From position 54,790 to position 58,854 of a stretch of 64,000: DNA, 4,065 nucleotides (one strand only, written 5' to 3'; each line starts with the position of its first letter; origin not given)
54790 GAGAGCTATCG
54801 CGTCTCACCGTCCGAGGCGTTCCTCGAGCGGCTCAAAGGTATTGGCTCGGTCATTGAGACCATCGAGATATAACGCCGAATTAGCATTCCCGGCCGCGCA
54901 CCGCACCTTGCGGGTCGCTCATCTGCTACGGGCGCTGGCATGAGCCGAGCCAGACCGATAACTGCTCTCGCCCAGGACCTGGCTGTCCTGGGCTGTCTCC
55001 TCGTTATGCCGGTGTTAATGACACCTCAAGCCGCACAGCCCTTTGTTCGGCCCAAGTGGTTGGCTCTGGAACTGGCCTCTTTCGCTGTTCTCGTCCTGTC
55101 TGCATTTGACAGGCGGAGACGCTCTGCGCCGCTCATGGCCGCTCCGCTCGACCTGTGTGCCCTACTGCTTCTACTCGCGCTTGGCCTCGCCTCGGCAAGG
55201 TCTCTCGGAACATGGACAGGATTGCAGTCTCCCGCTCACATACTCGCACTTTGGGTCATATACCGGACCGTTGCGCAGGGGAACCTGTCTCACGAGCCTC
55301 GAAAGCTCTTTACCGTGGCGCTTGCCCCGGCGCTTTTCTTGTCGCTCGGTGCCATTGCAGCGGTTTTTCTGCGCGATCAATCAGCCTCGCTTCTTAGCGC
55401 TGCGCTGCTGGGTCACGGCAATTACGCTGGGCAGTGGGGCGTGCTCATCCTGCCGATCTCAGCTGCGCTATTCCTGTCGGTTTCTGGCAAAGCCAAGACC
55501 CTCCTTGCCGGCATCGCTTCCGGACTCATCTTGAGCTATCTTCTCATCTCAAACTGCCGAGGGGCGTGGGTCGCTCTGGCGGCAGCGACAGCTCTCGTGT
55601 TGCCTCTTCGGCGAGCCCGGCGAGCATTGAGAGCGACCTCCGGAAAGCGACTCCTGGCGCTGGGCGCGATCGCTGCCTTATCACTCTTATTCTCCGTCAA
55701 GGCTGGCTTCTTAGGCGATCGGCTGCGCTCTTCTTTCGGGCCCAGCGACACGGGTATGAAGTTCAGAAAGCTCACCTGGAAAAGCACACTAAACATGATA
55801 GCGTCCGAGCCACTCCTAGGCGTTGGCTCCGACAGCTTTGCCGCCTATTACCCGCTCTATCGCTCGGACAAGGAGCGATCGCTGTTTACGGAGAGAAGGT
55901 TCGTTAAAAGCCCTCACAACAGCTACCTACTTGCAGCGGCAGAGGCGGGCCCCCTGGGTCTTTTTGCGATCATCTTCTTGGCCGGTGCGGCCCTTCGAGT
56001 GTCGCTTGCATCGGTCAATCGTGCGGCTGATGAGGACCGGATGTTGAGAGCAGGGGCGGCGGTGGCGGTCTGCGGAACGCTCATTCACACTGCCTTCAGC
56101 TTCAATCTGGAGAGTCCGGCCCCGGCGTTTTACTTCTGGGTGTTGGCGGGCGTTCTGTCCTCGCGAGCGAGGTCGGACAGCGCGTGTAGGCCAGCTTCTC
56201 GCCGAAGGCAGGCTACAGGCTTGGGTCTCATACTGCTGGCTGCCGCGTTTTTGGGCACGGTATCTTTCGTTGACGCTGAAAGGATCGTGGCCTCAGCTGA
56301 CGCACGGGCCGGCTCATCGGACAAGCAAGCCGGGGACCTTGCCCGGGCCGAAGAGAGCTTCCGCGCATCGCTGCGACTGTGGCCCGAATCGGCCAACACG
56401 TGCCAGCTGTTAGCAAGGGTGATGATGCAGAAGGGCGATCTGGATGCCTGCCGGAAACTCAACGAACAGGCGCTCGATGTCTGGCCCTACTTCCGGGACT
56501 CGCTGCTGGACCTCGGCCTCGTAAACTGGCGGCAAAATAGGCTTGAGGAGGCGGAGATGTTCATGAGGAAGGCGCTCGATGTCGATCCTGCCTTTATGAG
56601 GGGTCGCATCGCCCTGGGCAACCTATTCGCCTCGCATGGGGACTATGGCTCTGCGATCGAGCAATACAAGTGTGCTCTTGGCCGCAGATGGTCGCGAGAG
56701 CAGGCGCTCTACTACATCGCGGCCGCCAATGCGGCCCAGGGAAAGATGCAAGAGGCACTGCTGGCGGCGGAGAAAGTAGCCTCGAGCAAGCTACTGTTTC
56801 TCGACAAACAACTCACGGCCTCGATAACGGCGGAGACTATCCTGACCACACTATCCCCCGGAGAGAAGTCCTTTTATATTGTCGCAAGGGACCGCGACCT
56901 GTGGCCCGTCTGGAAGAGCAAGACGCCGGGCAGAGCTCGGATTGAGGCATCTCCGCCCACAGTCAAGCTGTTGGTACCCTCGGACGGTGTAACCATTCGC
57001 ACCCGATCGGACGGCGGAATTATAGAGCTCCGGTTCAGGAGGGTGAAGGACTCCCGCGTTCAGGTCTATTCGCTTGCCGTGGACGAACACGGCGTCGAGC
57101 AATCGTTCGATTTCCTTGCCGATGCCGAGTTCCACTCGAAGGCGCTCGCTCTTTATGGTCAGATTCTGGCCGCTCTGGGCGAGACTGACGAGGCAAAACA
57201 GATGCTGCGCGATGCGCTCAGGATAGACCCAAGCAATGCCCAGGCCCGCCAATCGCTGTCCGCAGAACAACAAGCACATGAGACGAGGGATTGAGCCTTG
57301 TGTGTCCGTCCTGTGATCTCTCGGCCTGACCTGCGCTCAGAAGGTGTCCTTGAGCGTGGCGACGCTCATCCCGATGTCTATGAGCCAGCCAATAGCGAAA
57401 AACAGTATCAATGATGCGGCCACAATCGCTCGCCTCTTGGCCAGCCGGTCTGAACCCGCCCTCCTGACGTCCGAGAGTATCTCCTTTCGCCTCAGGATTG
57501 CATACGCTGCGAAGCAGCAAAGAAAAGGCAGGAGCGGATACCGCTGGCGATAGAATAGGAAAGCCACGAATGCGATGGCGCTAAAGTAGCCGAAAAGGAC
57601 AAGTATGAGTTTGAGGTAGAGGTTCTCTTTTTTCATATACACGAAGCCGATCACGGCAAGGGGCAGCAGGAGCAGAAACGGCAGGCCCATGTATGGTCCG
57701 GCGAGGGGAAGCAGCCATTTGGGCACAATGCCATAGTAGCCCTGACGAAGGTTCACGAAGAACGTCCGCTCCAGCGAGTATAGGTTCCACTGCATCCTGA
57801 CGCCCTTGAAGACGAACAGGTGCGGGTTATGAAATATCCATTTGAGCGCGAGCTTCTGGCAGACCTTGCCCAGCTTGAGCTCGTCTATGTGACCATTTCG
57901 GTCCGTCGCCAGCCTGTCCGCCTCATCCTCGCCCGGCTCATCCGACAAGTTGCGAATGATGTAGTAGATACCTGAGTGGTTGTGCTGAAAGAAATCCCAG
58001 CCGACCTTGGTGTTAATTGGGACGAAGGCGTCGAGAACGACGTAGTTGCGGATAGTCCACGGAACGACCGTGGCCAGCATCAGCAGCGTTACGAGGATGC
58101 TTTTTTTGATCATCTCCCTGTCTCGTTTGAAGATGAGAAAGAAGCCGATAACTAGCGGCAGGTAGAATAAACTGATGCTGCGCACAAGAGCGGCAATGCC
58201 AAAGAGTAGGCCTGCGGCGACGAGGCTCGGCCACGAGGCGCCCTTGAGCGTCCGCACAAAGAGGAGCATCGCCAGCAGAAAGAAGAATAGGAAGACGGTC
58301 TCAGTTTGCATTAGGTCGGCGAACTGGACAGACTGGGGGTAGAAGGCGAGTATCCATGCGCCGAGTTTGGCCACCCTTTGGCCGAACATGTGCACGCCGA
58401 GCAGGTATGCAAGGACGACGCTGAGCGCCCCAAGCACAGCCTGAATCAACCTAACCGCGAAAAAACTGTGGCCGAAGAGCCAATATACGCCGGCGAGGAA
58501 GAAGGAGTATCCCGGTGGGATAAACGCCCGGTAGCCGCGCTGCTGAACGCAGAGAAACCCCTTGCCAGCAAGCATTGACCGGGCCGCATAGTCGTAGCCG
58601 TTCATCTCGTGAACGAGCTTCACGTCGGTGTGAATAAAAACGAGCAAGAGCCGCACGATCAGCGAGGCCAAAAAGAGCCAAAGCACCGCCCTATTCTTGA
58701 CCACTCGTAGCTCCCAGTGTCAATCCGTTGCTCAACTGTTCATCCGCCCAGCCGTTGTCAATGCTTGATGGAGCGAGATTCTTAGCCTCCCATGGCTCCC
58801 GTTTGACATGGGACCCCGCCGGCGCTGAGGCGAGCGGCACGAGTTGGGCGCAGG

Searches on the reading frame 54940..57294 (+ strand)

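Call 54: search_protein_families(library=pfam, proteins=[window:54940-57294:+], max_evalue=0.001)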
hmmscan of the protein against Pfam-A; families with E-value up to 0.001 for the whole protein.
window:54940-57294:+ (784 aa): 14 families
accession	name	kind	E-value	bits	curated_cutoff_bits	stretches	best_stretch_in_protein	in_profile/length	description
PF04932.20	Wzy_C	-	2.6e-17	63.4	31.7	1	194-345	3-149/149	O-Antigen ligase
PF13181.12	TPR_8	-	9.4e-14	50.8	25.7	1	734-766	2-34/34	Tetratricopeptide repeat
PF13424.12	TPR_12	-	9.9e-14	51.7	30.1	1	490-549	8-75/77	Tetratricopeptide repeat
PF07719.23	TPR_2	-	2.7e-13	49.4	27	0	734-766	2-34/34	Tetratricopeptide repeat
PF13432.12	TPR_16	-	3.4e-13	50.2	32.7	1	558-613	2-56/65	Tetratricopeptide repeat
PF00515.34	TPR_1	-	2.4e-12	46.5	27.8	0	740-766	8-34/34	Tetratricopeptide repeat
PF14559.12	TPR_19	-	9.6e-11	42.3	25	1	463-512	3-52/68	Tetratricopeptide repeat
PF13428.12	TPR_14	-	5.1e-10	39.5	23.5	1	735-771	3-39/44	Tetratricopeptide repeat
PF13414.12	TPR_11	-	7.9e-08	32.3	26.8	0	740-770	1-31/42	TPR repeat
PF12895.13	ANAPC3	-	4e-05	24.3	27.2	0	532-612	2-81/82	Anaphase-promoting complex, cyclosome, subunit 3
PF13374.12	TPR_10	-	5e-05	23.6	27.5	0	520-548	3-31/42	Tetratricopeptide repeat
PF13431.12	TPR_17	-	0.00015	22.2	24.4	0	732-754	12-34/34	Tetratricopeptide repeat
PF23914.1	TPR_CcmH_CycH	-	0.00031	21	42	0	737-773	54-90/158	Cytochrome c-type biogenesis protein H TPR domain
PF13174.12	TPR_6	-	0.00092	20.2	26.3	0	738-764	5-31/33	Tetratricopeptide repeat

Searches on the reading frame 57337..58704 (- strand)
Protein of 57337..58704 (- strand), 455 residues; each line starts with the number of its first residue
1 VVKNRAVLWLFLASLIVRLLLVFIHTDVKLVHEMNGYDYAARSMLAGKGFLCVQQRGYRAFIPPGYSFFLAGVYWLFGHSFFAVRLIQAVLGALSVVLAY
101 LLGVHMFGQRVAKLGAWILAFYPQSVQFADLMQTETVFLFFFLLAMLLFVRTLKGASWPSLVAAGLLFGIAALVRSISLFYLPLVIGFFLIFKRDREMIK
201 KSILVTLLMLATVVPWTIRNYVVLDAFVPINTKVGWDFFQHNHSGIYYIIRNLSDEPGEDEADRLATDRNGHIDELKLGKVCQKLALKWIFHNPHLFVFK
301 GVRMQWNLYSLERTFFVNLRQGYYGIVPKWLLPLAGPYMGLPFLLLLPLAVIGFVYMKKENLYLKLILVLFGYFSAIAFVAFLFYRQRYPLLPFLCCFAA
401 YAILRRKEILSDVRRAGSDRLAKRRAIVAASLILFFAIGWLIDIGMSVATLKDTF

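Call 54: search_protein_families(library=pfam, proteins=[window:57337-58704:-], max_evalue=0.001)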
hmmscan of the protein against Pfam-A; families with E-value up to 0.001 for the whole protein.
window:57337-58704:- (455 aa): 2 families
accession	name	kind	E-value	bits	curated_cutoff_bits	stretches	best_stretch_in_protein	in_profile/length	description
PF13231.12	PMT_2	-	1.6e-20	74.4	26.1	1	63-216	3-157/160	Dolichyl-phosphate-mannose-protein mannosyltransferase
PF02366.24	PMT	-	6.5e-10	39.4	22.7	1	72-222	72-236/245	Dolichyl-phosphate-mannose-protein mannosyltransferase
